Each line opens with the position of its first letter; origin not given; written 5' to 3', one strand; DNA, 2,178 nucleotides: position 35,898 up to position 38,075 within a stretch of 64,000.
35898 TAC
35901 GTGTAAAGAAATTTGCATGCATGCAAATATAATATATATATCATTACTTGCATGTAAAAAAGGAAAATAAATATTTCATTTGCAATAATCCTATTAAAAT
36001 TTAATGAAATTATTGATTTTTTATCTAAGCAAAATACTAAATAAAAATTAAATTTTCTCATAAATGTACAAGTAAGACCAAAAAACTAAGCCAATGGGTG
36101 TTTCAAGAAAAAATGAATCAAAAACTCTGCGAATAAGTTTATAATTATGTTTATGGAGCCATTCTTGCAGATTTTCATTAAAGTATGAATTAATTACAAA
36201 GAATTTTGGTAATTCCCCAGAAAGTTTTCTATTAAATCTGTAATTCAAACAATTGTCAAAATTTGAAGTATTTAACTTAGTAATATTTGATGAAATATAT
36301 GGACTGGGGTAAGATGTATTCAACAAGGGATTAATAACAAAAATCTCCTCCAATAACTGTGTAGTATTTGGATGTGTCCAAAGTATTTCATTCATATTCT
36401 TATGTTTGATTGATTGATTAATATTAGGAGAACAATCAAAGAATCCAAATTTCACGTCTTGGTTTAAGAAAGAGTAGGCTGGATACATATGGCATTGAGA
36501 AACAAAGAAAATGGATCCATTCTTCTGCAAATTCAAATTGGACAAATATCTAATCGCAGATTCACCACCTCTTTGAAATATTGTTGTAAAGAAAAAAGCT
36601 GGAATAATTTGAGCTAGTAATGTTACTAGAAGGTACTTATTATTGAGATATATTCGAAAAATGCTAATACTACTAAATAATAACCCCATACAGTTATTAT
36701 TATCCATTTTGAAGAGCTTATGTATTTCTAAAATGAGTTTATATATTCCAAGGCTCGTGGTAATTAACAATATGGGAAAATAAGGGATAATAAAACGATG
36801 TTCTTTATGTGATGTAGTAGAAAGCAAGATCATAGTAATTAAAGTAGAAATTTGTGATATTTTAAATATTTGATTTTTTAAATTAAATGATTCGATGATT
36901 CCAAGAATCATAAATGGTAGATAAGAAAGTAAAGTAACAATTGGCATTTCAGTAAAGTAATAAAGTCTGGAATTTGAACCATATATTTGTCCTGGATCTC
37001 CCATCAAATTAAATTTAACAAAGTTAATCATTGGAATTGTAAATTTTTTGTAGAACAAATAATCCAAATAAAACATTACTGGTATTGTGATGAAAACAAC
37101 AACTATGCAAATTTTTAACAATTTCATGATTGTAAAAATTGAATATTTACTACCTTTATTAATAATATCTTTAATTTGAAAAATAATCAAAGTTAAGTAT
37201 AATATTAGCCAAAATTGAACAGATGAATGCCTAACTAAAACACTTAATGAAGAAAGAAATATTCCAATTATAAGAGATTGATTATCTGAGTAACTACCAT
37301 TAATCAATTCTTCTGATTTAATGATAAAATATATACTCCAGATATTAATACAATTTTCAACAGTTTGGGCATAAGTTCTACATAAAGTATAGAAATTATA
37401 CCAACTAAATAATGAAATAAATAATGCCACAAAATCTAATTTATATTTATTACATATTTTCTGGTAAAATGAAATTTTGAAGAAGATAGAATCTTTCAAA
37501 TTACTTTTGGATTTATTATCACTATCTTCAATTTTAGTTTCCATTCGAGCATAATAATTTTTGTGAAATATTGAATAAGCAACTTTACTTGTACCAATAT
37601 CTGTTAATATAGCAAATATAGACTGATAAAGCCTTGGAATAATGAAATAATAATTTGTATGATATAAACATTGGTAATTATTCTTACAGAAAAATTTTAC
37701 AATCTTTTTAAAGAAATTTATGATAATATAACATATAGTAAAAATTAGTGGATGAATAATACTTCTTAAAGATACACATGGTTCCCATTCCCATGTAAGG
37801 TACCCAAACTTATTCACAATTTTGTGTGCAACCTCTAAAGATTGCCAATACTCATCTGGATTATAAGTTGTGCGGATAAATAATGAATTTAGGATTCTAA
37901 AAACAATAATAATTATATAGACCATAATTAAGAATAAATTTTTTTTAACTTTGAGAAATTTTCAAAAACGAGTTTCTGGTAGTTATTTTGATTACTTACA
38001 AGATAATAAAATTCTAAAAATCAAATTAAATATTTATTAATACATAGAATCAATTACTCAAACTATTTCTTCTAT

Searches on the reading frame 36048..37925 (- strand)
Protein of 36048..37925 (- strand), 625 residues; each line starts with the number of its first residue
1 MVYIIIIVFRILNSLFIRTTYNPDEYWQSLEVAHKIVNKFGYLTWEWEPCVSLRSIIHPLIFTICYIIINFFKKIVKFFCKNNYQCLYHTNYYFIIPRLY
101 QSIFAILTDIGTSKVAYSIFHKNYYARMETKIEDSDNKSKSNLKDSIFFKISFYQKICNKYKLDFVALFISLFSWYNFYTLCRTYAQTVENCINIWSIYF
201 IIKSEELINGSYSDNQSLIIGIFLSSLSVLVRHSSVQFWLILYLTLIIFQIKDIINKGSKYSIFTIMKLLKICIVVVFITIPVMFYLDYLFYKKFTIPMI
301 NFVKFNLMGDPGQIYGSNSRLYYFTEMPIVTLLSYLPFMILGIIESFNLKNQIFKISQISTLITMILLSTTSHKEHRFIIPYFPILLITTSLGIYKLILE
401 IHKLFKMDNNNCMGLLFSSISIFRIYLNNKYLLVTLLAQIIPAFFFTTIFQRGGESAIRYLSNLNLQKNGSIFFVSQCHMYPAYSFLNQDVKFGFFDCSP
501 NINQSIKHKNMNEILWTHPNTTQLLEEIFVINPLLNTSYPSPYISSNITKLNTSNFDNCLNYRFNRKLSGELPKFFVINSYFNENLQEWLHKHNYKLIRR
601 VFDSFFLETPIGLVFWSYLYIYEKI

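Call 27: search_protein_families(library=pfam, proteins=[window:36048-37925:-], max_evalue=0.0001)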
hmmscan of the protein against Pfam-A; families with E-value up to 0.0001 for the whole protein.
window:36048-37925:- (625 aa): 1 family
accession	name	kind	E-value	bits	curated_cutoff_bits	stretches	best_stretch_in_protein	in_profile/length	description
PF03901.23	Glyco_transf_22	-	1.2e-56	193.2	23.8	1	2-487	2-413/414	Alg9-like mannosyltransferase family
